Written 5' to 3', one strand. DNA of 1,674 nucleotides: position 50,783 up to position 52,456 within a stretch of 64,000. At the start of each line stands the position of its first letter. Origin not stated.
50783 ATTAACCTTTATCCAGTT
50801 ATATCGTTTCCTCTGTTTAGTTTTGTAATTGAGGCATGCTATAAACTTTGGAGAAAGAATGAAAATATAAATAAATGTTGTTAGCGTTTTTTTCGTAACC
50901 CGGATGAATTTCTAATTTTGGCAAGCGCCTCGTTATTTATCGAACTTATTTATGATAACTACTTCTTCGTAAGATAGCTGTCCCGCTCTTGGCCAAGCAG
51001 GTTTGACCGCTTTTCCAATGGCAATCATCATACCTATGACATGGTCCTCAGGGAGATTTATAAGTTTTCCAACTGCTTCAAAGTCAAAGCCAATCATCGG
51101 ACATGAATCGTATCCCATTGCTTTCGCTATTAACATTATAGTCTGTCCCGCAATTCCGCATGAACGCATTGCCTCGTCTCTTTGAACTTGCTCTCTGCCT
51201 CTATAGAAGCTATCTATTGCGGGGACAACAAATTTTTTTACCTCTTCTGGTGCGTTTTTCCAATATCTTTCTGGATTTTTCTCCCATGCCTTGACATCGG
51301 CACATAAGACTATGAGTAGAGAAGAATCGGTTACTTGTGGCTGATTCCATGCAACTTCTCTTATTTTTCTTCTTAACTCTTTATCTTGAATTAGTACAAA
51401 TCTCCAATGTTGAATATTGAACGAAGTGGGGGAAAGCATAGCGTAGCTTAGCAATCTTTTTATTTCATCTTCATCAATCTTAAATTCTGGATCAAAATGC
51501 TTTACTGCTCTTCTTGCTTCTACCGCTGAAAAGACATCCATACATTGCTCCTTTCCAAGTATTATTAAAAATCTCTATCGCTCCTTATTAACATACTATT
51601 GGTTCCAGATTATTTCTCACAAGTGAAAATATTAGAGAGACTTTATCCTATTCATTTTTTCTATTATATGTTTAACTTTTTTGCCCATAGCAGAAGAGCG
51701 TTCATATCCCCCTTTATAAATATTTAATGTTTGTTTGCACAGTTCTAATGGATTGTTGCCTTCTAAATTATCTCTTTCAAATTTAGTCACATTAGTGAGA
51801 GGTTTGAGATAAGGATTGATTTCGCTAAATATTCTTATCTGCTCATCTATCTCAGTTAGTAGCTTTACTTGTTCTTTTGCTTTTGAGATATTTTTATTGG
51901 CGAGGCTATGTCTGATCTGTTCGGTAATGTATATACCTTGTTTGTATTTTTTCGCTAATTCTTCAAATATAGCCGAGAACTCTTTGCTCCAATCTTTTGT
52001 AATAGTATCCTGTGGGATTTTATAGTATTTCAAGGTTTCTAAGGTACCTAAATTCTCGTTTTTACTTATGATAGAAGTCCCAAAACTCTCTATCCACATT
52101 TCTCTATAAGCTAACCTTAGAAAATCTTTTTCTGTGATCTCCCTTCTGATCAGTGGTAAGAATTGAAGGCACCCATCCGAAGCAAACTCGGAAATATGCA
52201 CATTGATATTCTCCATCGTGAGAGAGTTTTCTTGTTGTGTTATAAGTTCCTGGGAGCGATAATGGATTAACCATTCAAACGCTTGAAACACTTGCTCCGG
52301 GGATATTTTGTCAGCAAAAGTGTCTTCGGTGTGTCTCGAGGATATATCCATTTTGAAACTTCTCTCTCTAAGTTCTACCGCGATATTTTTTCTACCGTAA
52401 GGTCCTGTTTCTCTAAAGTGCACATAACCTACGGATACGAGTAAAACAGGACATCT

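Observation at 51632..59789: fliW-csrA operon whose downstream cargo is a set of glycosyltransferases instead of flagellin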

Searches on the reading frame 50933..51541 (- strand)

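Call 3: search_protein_families(library=pfam, proteins=[window:50933-51541:-], max_evalue=0.01)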
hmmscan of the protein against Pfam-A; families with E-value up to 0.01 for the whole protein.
window:50933-51541:- (202 aa): 2 families
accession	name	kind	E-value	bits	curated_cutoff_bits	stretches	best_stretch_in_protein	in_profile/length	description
PF00881.29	Nitroreductase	-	2.1e-35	122.8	23.5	1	8-177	2-167/167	Nitroreductase family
PF14512.11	TM1586_NiRdase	-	1.1e-10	42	27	2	24-58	157-191/215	Putative TM nitroreductase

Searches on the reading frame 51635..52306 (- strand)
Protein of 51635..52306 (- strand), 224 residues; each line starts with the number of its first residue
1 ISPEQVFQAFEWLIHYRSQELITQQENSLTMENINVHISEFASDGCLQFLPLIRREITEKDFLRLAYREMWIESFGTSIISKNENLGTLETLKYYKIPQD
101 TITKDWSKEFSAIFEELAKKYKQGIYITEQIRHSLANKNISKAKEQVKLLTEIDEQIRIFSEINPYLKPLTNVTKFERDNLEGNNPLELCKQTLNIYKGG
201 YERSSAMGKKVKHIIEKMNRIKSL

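Call 78: search_protein_families(library=pfam, proteins=[window:51635-52306:-], max_evalue=1)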
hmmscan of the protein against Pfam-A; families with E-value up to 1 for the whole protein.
window:51635-52306:- (224 aa): 0 families
